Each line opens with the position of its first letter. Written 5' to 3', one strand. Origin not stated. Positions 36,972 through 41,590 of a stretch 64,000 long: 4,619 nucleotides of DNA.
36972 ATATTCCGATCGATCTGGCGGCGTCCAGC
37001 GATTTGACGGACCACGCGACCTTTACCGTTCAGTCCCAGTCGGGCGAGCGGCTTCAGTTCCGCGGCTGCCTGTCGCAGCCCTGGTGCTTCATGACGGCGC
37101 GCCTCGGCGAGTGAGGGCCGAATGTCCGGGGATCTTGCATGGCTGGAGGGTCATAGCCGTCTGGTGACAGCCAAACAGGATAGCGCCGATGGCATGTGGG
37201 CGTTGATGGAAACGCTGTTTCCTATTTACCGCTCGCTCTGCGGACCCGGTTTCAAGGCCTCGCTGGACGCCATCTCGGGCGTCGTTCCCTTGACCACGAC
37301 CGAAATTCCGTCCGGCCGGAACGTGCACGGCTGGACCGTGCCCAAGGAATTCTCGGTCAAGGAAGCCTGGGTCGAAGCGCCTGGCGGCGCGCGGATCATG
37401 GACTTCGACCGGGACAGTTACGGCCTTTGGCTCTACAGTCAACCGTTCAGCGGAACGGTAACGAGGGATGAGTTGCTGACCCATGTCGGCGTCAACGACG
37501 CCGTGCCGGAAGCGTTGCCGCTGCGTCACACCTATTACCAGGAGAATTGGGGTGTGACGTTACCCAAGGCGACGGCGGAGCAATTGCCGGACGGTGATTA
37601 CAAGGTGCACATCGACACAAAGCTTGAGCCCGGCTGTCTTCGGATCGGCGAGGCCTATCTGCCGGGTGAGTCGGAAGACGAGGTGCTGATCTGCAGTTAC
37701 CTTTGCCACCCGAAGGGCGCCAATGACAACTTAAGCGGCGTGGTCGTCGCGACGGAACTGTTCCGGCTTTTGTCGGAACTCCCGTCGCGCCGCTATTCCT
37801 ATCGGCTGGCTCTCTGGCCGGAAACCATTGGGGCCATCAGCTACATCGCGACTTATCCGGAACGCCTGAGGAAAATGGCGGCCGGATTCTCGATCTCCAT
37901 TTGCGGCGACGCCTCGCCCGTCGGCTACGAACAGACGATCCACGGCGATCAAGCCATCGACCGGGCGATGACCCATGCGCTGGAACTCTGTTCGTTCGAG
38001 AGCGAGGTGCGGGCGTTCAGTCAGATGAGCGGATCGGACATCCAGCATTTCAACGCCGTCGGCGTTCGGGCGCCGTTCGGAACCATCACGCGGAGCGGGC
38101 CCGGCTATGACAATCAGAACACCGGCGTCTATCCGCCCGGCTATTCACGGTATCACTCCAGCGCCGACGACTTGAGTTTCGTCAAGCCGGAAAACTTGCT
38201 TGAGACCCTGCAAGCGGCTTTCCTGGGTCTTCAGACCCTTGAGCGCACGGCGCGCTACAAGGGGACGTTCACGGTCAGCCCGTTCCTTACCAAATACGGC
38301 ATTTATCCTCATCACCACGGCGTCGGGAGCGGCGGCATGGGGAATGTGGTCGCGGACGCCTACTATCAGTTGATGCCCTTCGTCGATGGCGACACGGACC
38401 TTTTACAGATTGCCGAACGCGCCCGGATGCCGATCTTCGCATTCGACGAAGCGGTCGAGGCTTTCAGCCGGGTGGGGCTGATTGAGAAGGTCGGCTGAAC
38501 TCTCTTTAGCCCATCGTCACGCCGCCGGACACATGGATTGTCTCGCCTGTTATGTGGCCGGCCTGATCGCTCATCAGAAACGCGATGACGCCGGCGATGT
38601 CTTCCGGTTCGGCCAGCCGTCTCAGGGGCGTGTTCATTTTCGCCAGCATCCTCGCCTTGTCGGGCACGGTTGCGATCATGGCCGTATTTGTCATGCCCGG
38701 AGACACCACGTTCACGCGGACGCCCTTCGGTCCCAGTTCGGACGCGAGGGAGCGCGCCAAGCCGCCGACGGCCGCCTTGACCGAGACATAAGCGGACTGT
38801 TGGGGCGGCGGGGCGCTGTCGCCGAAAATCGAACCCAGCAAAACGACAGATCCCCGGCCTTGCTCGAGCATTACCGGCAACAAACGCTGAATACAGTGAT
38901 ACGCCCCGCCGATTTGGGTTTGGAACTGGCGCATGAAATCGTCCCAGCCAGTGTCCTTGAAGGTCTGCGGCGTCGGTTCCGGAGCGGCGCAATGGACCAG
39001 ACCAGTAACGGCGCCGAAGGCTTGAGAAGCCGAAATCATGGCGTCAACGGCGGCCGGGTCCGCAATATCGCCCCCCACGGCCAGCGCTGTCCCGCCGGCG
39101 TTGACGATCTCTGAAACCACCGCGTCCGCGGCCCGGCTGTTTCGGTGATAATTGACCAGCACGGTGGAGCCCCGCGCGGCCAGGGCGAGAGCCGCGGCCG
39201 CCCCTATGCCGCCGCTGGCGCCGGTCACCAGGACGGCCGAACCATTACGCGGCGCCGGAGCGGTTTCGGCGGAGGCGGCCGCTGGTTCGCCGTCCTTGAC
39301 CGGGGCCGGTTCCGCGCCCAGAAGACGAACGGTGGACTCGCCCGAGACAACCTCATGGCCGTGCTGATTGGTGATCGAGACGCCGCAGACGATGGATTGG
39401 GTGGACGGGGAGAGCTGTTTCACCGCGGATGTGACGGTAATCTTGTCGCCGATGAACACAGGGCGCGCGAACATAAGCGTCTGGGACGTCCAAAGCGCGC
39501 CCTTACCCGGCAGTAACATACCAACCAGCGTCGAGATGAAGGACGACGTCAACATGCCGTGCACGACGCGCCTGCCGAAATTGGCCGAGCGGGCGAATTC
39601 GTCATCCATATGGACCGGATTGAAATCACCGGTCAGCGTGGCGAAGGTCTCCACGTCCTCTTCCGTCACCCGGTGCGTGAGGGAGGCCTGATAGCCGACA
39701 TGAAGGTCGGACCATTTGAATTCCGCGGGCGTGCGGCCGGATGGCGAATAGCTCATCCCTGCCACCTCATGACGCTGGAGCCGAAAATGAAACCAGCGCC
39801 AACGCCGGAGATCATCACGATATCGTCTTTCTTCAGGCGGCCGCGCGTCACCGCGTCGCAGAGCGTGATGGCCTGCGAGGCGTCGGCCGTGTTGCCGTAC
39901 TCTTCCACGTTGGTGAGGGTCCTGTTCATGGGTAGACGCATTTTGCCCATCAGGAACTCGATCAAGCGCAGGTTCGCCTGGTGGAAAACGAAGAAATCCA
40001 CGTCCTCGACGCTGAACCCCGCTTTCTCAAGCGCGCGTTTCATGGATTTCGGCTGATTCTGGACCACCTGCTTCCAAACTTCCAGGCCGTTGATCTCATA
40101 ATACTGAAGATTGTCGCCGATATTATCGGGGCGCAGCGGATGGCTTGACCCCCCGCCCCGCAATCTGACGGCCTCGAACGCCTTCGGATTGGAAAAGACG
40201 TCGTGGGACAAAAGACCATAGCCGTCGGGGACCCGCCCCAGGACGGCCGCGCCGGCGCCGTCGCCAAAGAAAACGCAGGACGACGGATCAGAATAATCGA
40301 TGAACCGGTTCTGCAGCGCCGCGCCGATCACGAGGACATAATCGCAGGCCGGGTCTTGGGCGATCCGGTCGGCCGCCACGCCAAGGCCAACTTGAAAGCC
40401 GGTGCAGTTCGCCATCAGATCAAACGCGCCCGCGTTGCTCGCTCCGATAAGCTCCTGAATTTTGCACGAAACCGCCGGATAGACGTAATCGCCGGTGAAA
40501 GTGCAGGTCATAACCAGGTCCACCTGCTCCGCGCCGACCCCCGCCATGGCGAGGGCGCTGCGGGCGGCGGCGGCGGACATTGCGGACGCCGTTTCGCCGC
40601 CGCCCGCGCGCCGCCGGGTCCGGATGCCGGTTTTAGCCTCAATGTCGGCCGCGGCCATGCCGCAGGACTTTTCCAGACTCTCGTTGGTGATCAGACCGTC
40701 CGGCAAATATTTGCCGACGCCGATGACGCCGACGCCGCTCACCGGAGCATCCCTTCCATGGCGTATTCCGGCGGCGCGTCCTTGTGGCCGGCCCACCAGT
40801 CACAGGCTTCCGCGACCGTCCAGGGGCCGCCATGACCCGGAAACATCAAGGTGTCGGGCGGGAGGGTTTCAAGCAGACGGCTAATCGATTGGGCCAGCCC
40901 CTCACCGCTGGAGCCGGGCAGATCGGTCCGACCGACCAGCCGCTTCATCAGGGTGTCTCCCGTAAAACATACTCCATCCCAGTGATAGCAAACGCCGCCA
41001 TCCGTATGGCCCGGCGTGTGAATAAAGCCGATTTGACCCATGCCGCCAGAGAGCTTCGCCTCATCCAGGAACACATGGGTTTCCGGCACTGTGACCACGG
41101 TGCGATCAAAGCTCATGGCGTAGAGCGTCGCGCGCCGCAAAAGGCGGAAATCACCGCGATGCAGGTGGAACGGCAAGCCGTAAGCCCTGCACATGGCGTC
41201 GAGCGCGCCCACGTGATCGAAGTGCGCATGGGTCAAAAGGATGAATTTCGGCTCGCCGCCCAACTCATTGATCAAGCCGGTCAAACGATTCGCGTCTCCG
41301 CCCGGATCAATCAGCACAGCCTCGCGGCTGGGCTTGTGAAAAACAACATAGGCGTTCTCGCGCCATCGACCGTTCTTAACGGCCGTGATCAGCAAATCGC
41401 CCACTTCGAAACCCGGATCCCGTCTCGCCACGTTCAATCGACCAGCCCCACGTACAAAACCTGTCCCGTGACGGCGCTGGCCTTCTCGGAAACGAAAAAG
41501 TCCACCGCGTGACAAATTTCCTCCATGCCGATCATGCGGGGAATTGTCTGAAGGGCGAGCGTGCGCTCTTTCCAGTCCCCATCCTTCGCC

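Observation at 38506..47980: Carrier-protein-based acyl-building line (FkbH, 2 ACPs, KSIII, KRs, DH, MBL, ligase, AAC(3)-like) inside the flagellar glycan island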

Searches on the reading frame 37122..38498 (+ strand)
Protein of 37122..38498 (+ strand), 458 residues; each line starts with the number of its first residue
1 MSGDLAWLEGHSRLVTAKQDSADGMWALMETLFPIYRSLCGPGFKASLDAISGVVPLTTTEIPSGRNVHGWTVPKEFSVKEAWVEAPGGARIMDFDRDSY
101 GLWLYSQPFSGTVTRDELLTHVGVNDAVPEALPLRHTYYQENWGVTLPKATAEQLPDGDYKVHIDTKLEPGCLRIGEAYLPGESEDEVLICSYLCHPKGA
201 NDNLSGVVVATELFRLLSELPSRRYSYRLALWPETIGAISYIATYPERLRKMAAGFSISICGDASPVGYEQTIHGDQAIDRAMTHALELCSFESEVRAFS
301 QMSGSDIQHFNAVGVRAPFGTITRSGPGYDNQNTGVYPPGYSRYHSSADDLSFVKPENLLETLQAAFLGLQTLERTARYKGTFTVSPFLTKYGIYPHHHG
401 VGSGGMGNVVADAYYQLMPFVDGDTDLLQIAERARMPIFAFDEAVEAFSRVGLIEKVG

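Call 8: search_protein_families(library=pfam, proteins=[window:37122-38498:+], max_evalue=0.001)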
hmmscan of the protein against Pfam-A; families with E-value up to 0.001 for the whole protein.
window:37122-38498:+ (458 aa): 4 families
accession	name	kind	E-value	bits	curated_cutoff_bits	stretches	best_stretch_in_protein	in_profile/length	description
PF16254.10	DUF4910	-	5.7e-66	222.3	26.6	1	27-374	2-245/247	Domain of unknown function (DUF4910)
PF09940.16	DUF2172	-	8.8e-21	74.5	27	1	76-167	1-92/92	Domain of unknown function (DUF2172)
PF16221.11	HTH_47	-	4.1e-07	29.9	27.1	1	386-455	11-77/78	winged helix-turn-helix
PF04389.22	Peptidase_M28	-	2.1e-05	24.8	21.3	1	197-362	28-185/193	Peptidase family M28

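Call 35: search_solved_structures(query=window:37122-38498:+, max_evalue=0.01)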
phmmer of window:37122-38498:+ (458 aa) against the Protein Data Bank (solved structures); distinct sequences matched with E-value up to 0.01: 1.
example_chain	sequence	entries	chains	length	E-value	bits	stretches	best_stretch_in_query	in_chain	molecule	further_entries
3k9t_A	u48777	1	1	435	5.2e-71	243.2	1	18-455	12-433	putative peptidase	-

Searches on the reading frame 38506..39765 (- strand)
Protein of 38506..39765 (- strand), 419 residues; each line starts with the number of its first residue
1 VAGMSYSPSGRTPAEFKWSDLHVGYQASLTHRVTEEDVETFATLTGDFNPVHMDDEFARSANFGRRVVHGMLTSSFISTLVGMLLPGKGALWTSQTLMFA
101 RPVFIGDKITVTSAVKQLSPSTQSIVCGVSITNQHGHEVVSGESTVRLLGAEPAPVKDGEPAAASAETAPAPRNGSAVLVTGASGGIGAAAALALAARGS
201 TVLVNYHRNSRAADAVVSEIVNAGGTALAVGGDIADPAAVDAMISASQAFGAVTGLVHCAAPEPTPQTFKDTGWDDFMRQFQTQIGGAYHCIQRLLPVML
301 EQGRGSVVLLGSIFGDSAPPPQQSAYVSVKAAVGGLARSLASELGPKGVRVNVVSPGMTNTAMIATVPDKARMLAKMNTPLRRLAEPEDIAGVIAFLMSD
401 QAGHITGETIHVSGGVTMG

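Call 4: search_protein_families(library=pfam, proteins=[window:38506-39765:-], max_evalue=0.01)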
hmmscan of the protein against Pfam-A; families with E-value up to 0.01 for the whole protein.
window:38506-39765:- (419 aa): 7 families
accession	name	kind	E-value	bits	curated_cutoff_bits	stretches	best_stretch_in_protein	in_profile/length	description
PF13561.12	adh_short_C2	-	4.7e-55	187.2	27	1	182-417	1-236/236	Enoyl-(Acyl carrier protein) reductase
PF00106.31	adh_short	-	2.2e-42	145.2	26.6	1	177-369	2-192/195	short chain dehydrogenase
PF01575.25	MaoC_dehydratas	-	9e-24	83.9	27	1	27-124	12-110/123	MaoC like domain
PF08659.16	KR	-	1.4e-13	51.6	22.6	1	177-342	2-165/180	KR domain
PF13452.11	FAS1_DH_region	-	5.6e-09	36.7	22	1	27-140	8-130/132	FAS1-like, dehydratase domain region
PF01370.27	Epimerase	-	1.8e-07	31.3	20.9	1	178-345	1-161/240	NAD dependent epimerase/dehydratase family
PF23441.1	SDR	-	9.3e-07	28.9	27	1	177-417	9-256/258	SDR-like rossmann domain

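Call 5: search_protein_families(library=ncbifam, proteins=[window:38506-39765:-], max_evalue=0.001)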
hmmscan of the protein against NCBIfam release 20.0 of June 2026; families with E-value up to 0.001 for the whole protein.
window:38506-39765:- (419 aa): 237 families (the best 25 are shown)
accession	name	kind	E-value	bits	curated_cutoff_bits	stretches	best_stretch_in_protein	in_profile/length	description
NF009466.0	PRK12826.1-2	subfamily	3.6e-58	196.9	222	1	177-417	5-245/248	3-oxoacyl-ACP reductase FabG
NF005559.1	PRK07231.1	subfamily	1.3e-54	185.4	215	1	175-417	4-248/249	glucose 1-dehydrogenase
NF047420.2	EF_P_mod_YmfI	equivalog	2.6e-51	174.6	238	1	178-416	2-235/236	elongation factor P 5-aminopentanone reductase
TIGR01830.1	3oxo_ACP_reduc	equivalog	2.1e-49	168.4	297.75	1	178-416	1-238/239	3-oxoacyl-[acyl-carrier-protein] reductase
NF004198.0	PRK05653.1-3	equivalog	2.1e-48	164.9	296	1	174-418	6-248/248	3-oxoacyl-ACP reductase FabG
NF005681.0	PRK07478.1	subfamily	7.7e-46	156.5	267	1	176-417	7-250/254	SDR family oxidoreductase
NF006393.0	PRK08642.1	equivalog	4.9e-45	154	292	1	176-418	7-253/254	3-oxoacyl-ACP reductase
NF004200.0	PRK05653.1-5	equivalog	5.9e-44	150.4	273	1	177-416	4-241/242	3-oxoacyl-ACP reductase FabG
NF004818.0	PRK06172.1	equivalog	2.8e-43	148.1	336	1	175-417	7-251/253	SDR family oxidoreductase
NF004197.0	PRK05653.1-1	equivalog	3.4e-43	148.1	332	1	175-418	7-248/249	3-oxoacyl-ACP reductase FabG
NF009468.0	PRK12826.1-4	equivalog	1.9e-42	145.7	318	1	175-417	7-248/256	SDR family oxidoreductase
NF052558.1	MBtsdlDhBudC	equivalog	2.9e-42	145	270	1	176-417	4-242/250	meso-2,3-butanediol dehydrogenase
NF005400.0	PRK06947.1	equivalog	3.5e-42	144.4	367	1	175-415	6-251/252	SDR family oxidoreductase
NF005853.0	PRK07774.1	equivalog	5.7e-42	143.8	303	1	177-418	8-248/250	SDR family oxidoreductase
NF009384.0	PRK12743.1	equivalog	1.5e-41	142.4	264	1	178-417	9-248/258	SDR family oxidoreductase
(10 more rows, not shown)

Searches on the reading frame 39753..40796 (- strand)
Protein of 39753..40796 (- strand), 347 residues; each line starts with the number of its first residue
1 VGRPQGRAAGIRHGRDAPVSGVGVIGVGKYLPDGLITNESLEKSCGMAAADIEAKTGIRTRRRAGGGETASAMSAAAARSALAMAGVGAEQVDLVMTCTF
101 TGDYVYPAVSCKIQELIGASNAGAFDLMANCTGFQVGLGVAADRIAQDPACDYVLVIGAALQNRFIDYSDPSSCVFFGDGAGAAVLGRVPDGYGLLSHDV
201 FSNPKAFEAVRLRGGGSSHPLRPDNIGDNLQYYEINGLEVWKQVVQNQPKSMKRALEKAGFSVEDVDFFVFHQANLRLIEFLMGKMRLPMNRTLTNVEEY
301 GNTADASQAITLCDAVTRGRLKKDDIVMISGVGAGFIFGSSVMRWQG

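Call 4: search_protein_families(library=pfam, proteins=[window:39753-40796:-], max_evalue=0.01)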
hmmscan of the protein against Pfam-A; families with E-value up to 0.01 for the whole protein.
window:39753-40796:- (347 aa): 4 families
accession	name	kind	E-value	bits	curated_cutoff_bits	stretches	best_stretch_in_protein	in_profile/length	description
PF08541.16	ACP_syn_III_C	-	1.2e-28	99.5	26.6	1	256-345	1-90/90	3-Oxoacyl-[acyl-carrier-protein (ACP)] synthase III C terminal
PF08545.16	ACP_syn_III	-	3.2e-19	69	24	1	125-202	1-78/80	3-Oxoacyl-[acyl-carrier-protein (ACP)] synthase III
PF22691.2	Thiolase_C_1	-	9.9e-05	22.5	28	0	74-97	20-43/144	Thiolase C-terminal domain-like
PF02801.28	Ketoacyl-synt_C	-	0.0062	17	20.8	0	71-97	24-50/119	Beta-ketoacyl synthase, C-terminal domain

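Call 5: search_protein_families(library=ncbifam, proteins=[window:39753-40796:-], max_evalue=0.001)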
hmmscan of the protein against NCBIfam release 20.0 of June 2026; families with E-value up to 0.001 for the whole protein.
window:39753-40796:- (347 aa): 13 families
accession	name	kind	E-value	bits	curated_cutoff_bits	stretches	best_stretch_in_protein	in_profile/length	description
NF006829.0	PRK09352.1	subfamily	8.6e-87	291.1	249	1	22-345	5-321/322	beta-ketoacyl-ACP synthase 3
TIGR00747.1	fabH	subfamily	1.6e-81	273.9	292.1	1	22-345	3-322/322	beta-ketoacyl-ACP synthase III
NF004623.0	PRK05963.1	equivalog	8e-59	199.6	437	1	20-345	4-328/328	beta-ketoacyl-ACP synthase III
NF005308.0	PRK06840.1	equivalog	3.7e-55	187.3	315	1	22-346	5-336/339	3-oxoacyl-ACP synthase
NF005541.0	PRK07204.1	equivalog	1.9e-44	152.4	402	1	22-341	5-325/329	beta-ketoacyl-ACP synthase III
NF005703.0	PRK07515.1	equivalog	2.1e-32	112.4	304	1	69-344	95-371/373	beta-ketoacyl-ACP synthase III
NF006720.0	PRK09258.1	equivalog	2.8e-28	99.2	285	2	44-159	35-150/338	3-oxoacyl-ACP synthase III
NF009519.0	PRK12880.1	equivalog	4.7e-23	82.1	436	1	57-345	47-338/353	beta-ketoacyl-ACP synthase III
NF003274.0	PRK04262.1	equivalog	7.5e-18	64.6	244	2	22-162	3-143/347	hydroxymethylglutaryl-CoA synthase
NF005293.2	PRK06816.1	subfamily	2.4e-09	36.8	450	1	243-329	268-360/378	StlD/DarB family beta-ketosynthase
NF053539.1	resorcinol_DarB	exception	3.7e-08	32.9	550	1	242-330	267-360/377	dialkylresorcinol biosynthesis protein DarB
TIGR00748.1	HMG_CoA_syn_Arc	equivalog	7.4e-08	32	353.35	1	22-160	2-140/345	hydroxymethylglutaryl-CoA synthase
TIGR01835.1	HMG-CoA-S_prok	equivalog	1.5e-05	24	360.35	1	30-161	9-138/382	hydroxymethylglutaryl-CoA synthase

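Call 33: search_solved_structures(query=window:39753-40796:-, max_evalue=1e-10)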
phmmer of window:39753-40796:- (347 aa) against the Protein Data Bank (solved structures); distinct sequences matched with E-value up to 1e-10: 62 (the best 60 are shown).
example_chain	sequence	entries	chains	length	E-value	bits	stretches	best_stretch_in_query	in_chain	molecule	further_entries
8vd9_A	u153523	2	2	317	3.8e-62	213.5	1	22-345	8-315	Beta-ketoacyl-[acyl-carrier-protein] synthase III 1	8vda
2ebd_A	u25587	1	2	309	1.4e-54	188.6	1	21-345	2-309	3-oxoacyl-[acyl-carrier-protein] synthase 3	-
8vdb_A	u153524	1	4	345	7.7e-53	182.9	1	17-345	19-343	Beta-ketoacyl-[acyl-carrier-protein] synthase III 2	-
4dfe_A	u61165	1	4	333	2.6e-51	177.9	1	24-345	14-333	3-oxoacyl-[acyl-carrier-protein] synthase 3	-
4wzu_A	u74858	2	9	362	6e-51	176.7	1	24-345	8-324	3-oxoacyl-[acyl-carrier-protein] synthase 3 protein 2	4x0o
1ub7_A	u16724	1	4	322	6.8e-50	173.2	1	23-347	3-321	3-oxoacyl-[acyl-carrier protein] synthase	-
4x9k_A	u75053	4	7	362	1.1e-49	172.5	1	24-345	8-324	3-oxoacyl-[acyl-carrier-protein] synthase 3 protein 2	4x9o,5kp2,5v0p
4nhd_A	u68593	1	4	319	2e-49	171.6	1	24-344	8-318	3-oxoacyl-[acyl-carrier-protein] synthase 3 protein 1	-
1zow_A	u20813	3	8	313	2.2e-49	171.5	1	21-345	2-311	3-oxoacyl-[acyl-carrier-protein] synthase III | 3-oxoacyl-[acyl-carrier-protein] synthase 3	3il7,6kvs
3il9_A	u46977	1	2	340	3.1e-49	171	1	23-344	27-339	3-oxoacyl-[acyl-carrier-protein] synthase 3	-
9ka2_A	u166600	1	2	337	3.1e-49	171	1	23-344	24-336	Beta-ketoacyl-[acyl-carrier-protein] synthase III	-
6x7r_A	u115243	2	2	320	3.2e-49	171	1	24-344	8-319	3-oxoacyl-[acyl-carrier-protein] synthase 3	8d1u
1hn9_A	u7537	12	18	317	3.2e-49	171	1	24-344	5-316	BETA-KETOACYL-ACYL CARRIER PROTEIN SYNTHASE III | 3-oxoacyl-[acyl-carrier-protein] synthase III | 3-oxoacyl-[acyl-carrier-protein] synthase 3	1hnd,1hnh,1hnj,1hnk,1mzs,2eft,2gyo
1ebl_A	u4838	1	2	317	8.1e-49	169.7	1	24-344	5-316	BETA-KETOACYL-ACP SYNTHASE III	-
4ylt_A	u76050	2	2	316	9.6e-49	169.4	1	24-344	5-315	3-oxoacyl-[acyl-carrier-protein] synthase 3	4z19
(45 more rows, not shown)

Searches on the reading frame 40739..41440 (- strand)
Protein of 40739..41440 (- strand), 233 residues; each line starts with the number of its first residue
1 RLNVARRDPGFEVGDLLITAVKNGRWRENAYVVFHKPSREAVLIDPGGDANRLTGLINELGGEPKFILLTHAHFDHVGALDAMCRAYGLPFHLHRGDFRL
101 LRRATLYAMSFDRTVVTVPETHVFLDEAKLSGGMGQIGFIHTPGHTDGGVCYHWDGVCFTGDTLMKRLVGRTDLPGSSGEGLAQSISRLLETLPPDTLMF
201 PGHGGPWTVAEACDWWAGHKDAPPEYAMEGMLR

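Call 4: search_protein_families(library=pfam, proteins=[window:40739-41440:-], max_evalue=0.01)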
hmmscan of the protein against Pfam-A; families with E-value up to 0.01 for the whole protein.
window:40739-41440:- (233 aa): 2 families
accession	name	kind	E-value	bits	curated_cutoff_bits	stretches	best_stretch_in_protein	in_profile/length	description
PF00753.33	Lactamase_B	-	2.2e-26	93.5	22.7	1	25-203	3-196/196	Metallo-beta-lactamase superfamily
PF12706.13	Lactamase_B_2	-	1.6e-05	25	27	1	42-110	3-79/200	Beta-lactamase superfamily domain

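Call 5: search_protein_families(library=ncbifam, proteins=[window:40739-41440:-], max_evalue=0.001)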
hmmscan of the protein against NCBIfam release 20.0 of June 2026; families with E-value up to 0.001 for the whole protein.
window:40739-41440:- (233 aa): 21 families
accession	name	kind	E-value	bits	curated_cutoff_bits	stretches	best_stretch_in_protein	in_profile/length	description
NF041804.1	MBL_fold_SolJ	exception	2.8e-20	72.5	350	1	20-204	10-179/224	solanimycin biosynthesis MBL-fold hydrolase SolJ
TIGR03413.1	GSH_gloB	equivalog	8e-20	71.2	200.8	1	27-203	8-164/248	hydroxyacylglutathione hydrolase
NF007597.0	PRK10241.1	equivalog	6e-14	51.9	421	2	136-203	101-165/251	hydroxyacylglutathione hydrolase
NF012229.1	bla_class_B_core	domain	4.2e-13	49.6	100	1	36-154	21-138/139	metallo-beta-lactamase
NF033105.1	bla_subclass_B3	equivalog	8.9e-13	48.1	240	1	41-155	34-156/257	subclass B3 metallo-beta-lactamase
NF040641.1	bifunc_ST_SDO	equivalog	9.7e-10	37.9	625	1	50-203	188-342/423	bifunctional sulfur transferase/dioxygenase Blh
NF000438.2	blaPOM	exception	8e-08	31.8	610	1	36-155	63-189/286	POM family subclass B3 metallo-beta-lactamase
NF040644.1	blaPAM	exception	2.2e-07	30.3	615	1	36-155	63-189/287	PAM family subclass B3 metallo-beta-lactamase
NF012101.1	blaGOB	exception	1.4e-06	27.9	560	1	65-154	92-184/290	GOB family subclass B3 metallo-beta-lactamase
NF000439.2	blaAIM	exception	2.8e-05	23.9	675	1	65-156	98-193/303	AIM family subclass B3 metallo-beta-lactamase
NF040874.1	blaPJM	exception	3.7e-05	23.4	630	1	65-156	98-193/301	PJM family subclass B3 metallo-beta-lactamase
NF000458.2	blaPEDO-2_fam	exception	0.0002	20.8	550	1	65-155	92-185/285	PEDO-2 family subclass B3 metallo-beta-lactamase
NF001911.0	PRK00685.1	equivalog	0.00022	20.8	144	1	38-85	16-62/228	metal-dependent hydrolase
NF000427.2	blaCAU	exception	0.00025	20.4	500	1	63-154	65-156/262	CAU/MBL1b family subclass B3 metallo-beta-lactamase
NF000454.2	blaCPS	exception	0.00028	20.6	620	1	65-154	92-184/290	CPS family subclass B3 metallo-beta-lactamase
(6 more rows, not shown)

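Call 47: search_solved_structures(query=window:40739-41440:-, max_evalue=0.00001)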
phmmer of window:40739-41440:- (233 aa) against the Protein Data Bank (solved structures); distinct sequences matched with E-value up to 0.00001: 25.
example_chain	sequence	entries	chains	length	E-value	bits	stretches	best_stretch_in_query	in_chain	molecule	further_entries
7ev5_A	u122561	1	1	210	1.5e-33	119.5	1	24-214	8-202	Lactamase_B domain-containing protein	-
2zwr_A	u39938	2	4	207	9.9e-31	110.3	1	21-208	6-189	Metallo-beta-lactamase superfamily protein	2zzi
7l0b_A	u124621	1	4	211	8.4e-29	104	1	28-210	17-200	Hydroxyacylglutathione hydrolase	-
2xf4_A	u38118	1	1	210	2.5e-21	79.5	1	27-206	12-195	HYDROXYACYLGLUTATHIONE HYDROLASE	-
9rhq_A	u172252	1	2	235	2.2e-16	63.3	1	136-208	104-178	Metallo-beta-lactamase family protein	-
4ysb_A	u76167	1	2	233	4.9e-16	62.2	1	135-204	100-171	Metallo-beta-lactamase family protein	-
9hny_FL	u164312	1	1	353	6.3e-14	55.3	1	131-209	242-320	Metallo-beta-lactamase domain-containing protein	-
6sg9_FL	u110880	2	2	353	6.3e-14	55.3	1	131-209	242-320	mt-SAF20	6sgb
4chl_A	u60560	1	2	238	1.4e-12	50.9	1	141-204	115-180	PERSULFIDE DIOXYGENASE ETHE1, MITOCHONDRIAL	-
8zbd_A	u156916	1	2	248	6e-12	48.8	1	38-204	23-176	MBL fold metallo-hydrolase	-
5ve3_B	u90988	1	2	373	6.4e-12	48.7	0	136-204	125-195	BpPRF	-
5ve4_A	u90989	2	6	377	6.4e-12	48.7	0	136-204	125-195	BpPRF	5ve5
2gcu_A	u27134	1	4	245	3e-11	46.5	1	36-204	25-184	Putative hydroxyacylglutathione hydrolase 3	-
6rz0_A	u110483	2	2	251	8.7e-11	45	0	136-203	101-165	Hydroxyacylglutathione hydrolase GloB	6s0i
2qed_A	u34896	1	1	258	2e-09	40.5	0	139-203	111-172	Hydroxyacylglutathione hydrolase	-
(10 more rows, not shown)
